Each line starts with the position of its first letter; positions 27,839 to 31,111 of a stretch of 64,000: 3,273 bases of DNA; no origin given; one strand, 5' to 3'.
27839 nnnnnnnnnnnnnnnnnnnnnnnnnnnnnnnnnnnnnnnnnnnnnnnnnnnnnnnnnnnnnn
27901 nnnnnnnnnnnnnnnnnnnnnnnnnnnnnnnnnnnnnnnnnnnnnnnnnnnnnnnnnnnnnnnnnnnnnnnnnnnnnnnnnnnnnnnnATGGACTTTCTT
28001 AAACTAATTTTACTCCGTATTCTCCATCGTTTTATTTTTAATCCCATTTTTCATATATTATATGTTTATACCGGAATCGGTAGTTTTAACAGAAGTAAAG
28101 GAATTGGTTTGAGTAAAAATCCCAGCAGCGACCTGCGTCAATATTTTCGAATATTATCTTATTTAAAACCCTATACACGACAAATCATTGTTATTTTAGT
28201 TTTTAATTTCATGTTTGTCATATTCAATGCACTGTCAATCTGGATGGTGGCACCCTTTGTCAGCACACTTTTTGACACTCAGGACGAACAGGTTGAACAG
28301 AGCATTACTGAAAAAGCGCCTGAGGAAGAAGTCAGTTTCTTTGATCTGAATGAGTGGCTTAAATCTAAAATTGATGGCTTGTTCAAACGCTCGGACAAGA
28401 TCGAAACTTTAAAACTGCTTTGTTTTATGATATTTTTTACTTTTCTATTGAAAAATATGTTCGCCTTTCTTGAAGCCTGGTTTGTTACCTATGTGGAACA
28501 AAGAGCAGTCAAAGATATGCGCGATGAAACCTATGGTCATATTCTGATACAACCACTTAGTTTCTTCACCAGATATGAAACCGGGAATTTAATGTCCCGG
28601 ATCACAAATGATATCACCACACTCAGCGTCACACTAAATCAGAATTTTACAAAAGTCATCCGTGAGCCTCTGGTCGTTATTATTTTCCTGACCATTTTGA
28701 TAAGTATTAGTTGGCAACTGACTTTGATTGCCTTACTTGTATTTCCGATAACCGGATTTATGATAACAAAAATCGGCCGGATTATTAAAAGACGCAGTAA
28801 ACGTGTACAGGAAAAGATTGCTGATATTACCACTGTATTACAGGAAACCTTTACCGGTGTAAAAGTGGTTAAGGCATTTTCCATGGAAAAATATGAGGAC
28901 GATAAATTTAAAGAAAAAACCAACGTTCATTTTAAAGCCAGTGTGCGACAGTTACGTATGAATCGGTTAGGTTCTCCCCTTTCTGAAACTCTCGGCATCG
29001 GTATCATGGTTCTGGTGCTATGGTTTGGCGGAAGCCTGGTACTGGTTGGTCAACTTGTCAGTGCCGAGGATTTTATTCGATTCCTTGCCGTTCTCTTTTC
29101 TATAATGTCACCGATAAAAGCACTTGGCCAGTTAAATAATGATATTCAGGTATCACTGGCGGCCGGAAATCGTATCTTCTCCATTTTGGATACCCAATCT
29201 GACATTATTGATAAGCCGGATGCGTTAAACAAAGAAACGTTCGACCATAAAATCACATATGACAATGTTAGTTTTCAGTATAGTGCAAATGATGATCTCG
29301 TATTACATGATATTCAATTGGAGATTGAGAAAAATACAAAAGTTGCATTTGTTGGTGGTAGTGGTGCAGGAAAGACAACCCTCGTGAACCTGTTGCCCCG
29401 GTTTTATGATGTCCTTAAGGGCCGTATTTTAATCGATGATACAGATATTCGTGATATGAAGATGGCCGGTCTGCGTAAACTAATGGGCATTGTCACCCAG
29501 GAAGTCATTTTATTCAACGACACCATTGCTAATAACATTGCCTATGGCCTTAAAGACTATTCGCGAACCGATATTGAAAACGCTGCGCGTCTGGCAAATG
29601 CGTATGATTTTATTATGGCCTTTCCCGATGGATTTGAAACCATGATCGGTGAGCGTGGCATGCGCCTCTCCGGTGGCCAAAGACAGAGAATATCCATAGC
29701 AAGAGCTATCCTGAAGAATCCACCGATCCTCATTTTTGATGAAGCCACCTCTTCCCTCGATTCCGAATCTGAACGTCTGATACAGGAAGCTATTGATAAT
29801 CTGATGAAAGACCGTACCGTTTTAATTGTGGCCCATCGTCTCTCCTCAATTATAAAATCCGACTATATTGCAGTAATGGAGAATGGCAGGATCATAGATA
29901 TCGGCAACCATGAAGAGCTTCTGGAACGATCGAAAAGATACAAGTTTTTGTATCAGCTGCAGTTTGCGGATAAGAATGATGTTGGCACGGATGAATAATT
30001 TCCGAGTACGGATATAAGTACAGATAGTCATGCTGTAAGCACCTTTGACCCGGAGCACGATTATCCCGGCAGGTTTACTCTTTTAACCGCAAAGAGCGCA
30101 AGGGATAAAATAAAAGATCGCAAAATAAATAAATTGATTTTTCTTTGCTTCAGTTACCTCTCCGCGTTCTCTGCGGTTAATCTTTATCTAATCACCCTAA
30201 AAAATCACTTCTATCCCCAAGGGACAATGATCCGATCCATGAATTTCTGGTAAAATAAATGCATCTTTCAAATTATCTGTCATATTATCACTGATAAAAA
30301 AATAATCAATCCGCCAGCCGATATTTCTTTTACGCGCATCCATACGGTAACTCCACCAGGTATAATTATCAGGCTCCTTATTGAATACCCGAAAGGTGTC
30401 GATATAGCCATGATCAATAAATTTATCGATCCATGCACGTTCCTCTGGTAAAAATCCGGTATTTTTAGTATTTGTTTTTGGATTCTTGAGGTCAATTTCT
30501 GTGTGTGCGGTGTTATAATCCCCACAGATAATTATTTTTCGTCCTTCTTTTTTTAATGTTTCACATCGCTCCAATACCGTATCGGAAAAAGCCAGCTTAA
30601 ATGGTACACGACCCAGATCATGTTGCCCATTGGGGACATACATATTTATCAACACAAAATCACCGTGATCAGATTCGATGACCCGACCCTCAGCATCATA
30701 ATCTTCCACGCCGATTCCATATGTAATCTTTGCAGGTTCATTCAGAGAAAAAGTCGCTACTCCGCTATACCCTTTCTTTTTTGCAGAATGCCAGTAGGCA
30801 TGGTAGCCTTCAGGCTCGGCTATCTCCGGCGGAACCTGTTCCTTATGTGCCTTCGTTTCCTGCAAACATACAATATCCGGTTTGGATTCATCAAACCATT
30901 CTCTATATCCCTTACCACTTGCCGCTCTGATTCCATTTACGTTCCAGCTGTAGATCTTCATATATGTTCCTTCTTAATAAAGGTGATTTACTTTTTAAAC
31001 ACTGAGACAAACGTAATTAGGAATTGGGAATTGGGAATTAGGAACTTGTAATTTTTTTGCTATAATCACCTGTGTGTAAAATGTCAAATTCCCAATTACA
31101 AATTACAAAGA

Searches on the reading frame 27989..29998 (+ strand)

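Call 17: search_protein_families(library=pfam, proteins=[window:27989-29998:+], max_evalue=0.00001)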
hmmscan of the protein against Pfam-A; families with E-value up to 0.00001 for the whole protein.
window:27989-29998:+ (669 aa): 2 families
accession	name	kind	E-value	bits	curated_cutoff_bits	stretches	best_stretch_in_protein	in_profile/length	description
PF00664.28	ABC_membrane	-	2.9e-48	165.4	28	1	123-371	21-272/274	ABC transporter transmembrane region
PF00005.33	ABC_tran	-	1.9e-28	100.2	25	1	439-588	1-137/137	ABC transporter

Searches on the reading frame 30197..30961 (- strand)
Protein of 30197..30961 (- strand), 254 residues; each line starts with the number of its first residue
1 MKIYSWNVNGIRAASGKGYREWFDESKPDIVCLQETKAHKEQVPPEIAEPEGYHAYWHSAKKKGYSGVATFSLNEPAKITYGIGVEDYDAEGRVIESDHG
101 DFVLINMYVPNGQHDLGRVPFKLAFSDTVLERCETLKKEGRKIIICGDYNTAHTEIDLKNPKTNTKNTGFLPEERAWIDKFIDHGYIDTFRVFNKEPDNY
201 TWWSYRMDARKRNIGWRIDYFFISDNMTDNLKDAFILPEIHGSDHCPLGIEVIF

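Call 18: search_protein_families(library=pfam, proteins=[window:30197-30961:-], max_evalue=0.00001)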
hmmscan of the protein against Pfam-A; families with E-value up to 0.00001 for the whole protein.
window:30197-30961:- (254 aa): 1 family
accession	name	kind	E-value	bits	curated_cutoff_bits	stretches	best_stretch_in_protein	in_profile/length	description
PF03372.29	Exo_endo_phos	-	2.5e-31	109.5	24.5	1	5-245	2-225/225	Endonuclease/Exonuclease/phosphatase family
